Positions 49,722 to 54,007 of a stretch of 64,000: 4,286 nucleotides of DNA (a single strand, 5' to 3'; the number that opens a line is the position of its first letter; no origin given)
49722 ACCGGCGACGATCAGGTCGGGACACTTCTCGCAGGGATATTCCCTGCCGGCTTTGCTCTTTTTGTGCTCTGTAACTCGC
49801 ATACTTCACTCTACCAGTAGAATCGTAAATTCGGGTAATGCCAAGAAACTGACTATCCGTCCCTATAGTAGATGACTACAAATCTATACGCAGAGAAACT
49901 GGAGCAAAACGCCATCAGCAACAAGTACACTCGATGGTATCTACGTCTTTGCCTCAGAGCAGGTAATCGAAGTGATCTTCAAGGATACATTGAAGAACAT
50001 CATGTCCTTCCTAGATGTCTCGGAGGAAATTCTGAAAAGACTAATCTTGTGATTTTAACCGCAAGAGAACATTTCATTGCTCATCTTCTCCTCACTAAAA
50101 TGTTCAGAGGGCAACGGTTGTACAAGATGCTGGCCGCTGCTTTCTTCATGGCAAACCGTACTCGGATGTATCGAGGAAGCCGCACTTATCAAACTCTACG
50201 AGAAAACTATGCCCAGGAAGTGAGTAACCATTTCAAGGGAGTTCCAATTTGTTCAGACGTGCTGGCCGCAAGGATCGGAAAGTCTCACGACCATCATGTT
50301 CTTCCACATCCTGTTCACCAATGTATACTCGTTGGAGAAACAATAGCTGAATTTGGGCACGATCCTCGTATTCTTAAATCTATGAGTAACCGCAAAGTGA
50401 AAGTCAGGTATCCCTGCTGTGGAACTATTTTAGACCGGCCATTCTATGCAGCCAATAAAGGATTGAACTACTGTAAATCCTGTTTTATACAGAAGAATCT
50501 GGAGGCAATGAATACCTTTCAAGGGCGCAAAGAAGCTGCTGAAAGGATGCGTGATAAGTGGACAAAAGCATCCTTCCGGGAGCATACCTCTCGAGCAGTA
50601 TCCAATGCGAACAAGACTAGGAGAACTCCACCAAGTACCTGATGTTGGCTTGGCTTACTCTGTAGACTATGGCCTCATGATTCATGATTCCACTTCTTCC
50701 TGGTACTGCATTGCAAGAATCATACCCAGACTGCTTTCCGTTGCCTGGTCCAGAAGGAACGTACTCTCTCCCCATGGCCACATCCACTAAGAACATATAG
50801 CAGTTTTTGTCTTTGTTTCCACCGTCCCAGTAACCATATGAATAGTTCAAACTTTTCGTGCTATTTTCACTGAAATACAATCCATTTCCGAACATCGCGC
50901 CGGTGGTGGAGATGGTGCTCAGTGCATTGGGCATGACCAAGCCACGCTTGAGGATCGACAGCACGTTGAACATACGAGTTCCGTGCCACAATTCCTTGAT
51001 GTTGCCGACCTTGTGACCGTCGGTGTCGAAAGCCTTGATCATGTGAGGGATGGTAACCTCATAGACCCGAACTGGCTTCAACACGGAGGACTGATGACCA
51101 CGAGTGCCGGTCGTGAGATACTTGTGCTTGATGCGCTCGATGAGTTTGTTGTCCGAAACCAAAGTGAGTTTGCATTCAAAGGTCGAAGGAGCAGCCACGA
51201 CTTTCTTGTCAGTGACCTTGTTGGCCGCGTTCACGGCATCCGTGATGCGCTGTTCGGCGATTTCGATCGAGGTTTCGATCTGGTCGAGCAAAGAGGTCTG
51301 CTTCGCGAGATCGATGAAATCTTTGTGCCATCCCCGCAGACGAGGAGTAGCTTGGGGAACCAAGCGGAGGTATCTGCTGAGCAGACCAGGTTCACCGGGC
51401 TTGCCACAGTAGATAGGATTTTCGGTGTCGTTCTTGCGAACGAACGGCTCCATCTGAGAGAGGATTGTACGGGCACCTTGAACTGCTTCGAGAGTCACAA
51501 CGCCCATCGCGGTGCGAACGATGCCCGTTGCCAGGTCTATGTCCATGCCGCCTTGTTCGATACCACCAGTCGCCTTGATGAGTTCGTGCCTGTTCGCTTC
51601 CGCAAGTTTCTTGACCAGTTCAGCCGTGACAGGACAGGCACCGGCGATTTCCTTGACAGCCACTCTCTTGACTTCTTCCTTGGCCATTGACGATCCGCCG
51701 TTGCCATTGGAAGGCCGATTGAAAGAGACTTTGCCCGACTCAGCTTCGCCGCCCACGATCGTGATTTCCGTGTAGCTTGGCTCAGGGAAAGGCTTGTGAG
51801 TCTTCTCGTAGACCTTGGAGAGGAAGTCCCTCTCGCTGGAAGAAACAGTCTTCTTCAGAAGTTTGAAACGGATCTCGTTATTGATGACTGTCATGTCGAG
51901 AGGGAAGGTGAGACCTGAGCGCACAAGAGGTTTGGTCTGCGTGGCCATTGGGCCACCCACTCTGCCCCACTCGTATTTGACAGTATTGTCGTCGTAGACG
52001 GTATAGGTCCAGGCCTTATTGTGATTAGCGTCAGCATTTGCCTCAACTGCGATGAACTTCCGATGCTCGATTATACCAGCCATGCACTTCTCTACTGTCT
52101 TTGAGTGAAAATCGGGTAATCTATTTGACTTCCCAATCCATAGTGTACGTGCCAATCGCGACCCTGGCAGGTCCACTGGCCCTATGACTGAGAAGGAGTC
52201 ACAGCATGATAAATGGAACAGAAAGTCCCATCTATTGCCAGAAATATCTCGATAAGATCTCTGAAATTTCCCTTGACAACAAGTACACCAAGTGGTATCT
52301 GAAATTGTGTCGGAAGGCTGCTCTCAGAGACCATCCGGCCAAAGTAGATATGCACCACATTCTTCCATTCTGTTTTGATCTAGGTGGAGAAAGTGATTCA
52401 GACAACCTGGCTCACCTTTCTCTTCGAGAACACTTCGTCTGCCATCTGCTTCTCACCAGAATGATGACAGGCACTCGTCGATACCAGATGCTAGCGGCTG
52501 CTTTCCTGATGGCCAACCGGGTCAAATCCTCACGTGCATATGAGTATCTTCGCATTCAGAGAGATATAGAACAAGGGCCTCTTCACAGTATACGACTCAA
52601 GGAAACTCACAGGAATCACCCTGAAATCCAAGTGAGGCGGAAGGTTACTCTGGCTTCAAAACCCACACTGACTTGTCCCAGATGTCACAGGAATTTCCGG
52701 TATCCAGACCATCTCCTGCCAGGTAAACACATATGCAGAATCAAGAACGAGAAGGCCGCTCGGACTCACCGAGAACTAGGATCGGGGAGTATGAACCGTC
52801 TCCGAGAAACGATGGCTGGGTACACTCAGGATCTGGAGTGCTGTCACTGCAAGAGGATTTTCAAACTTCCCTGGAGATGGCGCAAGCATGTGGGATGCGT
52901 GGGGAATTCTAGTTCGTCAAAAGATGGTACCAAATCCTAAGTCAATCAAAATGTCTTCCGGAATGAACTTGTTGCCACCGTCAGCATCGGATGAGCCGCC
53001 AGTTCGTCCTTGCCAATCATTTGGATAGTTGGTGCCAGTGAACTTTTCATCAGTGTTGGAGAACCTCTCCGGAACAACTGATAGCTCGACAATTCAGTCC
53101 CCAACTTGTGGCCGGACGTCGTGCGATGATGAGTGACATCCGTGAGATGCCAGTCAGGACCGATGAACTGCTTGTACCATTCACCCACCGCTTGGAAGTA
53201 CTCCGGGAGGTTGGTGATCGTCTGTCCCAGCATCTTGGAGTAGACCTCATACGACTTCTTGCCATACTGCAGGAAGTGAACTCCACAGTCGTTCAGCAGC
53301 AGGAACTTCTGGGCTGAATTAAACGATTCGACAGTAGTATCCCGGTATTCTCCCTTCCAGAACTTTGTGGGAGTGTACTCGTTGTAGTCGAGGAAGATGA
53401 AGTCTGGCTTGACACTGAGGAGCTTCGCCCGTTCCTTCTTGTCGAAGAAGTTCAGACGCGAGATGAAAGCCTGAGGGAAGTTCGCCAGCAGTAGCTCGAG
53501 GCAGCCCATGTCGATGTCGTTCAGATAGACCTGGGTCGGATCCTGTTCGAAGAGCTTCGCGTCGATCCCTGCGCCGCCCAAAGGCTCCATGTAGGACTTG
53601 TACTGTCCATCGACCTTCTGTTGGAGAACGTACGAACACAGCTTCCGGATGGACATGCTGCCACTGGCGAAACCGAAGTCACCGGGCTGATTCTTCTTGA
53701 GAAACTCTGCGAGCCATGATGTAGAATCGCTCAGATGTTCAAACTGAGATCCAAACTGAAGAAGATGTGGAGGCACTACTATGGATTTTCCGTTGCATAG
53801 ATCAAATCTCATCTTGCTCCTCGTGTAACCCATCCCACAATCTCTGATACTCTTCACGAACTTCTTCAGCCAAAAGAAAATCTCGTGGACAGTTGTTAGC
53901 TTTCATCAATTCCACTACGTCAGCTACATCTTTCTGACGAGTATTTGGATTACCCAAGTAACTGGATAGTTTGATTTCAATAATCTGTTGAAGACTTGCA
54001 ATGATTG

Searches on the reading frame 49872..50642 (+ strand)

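Call 15: search_protein_families(library=pfam, proteins=[window:49872-50642:+], max_evalue=0.01)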
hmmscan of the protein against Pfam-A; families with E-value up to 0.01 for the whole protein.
window:49872-50642:+ (256 aa): 0 families

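Call 19: search_protein_families(library=pfam, proteins=[window:49872-50642:+], max_evalue=1)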
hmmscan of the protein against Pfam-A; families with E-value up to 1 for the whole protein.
window:49872-50642:+ (256 aa): 0 families

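Call 20: search_protein_families(library=phrogs, proteins=[window:49872-50642:+], max_evalue=0.01)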
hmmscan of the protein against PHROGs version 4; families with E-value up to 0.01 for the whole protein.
window:49872-50642:+ (256 aa): 3 families
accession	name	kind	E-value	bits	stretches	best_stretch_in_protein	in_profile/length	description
phrog_655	-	DNA, RNA and nucleotide metabolism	2.1e-37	130.9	1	4-215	14-226/343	homing endonuclease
phrog_10088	-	DNA, RNA and nucleotide metabolism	8.9e-08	32.7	1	19-86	3-71/331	homing endonuclease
phrog_12434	-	DNA, RNA and nucleotide metabolism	1.6e-07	32.1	1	18-96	18-93/292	HNH endonuclease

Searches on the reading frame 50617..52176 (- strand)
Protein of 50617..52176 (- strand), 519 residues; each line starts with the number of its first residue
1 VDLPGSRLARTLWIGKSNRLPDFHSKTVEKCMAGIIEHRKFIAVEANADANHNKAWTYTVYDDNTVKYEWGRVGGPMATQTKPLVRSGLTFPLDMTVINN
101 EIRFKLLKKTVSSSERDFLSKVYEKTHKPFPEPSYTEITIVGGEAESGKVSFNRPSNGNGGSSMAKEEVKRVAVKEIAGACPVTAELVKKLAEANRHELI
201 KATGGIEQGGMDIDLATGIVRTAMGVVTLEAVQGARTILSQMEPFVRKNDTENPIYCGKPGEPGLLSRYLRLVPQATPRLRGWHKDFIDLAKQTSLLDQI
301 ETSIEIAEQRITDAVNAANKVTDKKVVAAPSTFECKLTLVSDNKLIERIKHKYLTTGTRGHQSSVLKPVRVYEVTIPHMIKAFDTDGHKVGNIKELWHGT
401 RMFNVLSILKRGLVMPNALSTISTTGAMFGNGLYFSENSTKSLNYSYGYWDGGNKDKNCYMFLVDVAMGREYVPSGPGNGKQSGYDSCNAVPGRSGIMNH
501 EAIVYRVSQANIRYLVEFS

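Call 15: search_protein_families(library=pfam, proteins=[window:50617-52176:-], max_evalue=0.01)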
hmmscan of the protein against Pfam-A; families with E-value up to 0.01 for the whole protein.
window:50617-52176:- (519 aa): 1 family
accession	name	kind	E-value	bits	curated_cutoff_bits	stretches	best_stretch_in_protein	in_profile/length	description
PF00644.27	PARP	-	6.4e-23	81.7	26.7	1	348-470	6-120/199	Poly(ADP-ribose) polymerase catalytic domain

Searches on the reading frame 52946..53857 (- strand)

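Call 15: search_protein_families(library=pfam, proteins=[window:52946-53857:-], max_evalue=0.01)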
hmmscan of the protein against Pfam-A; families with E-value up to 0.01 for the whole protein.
window:52946-53857:- (303 aa): 0 families

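Call 19: search_protein_families(library=pfam, proteins=[window:52946-53857:-], max_evalue=1)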
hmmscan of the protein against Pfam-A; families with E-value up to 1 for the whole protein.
window:52946-53857:- (303 aa): 3 families
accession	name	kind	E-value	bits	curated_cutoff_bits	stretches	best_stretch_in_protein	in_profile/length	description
PF02086.21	MethyltransfD12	-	0.048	13.8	22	1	79-201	13-126/253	D12 class N6 adenine-specific DNA methyltransferase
PF17403.7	Nrap_D2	-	0.052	13.8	33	1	245-284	43-82/151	Nrap protein PAP/OAS-like domain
PF17038.10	CBP_BcsN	-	0.08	12.8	25.6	1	50-84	85-119/186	Cellulose biosynthesis protein BcsN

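Call 20: search_protein_families(library=phrogs, proteins=[window:52946-53857:-], max_evalue=0.01)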
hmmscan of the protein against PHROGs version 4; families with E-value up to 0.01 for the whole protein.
window:52946-53857:- (303 aa): 0 families
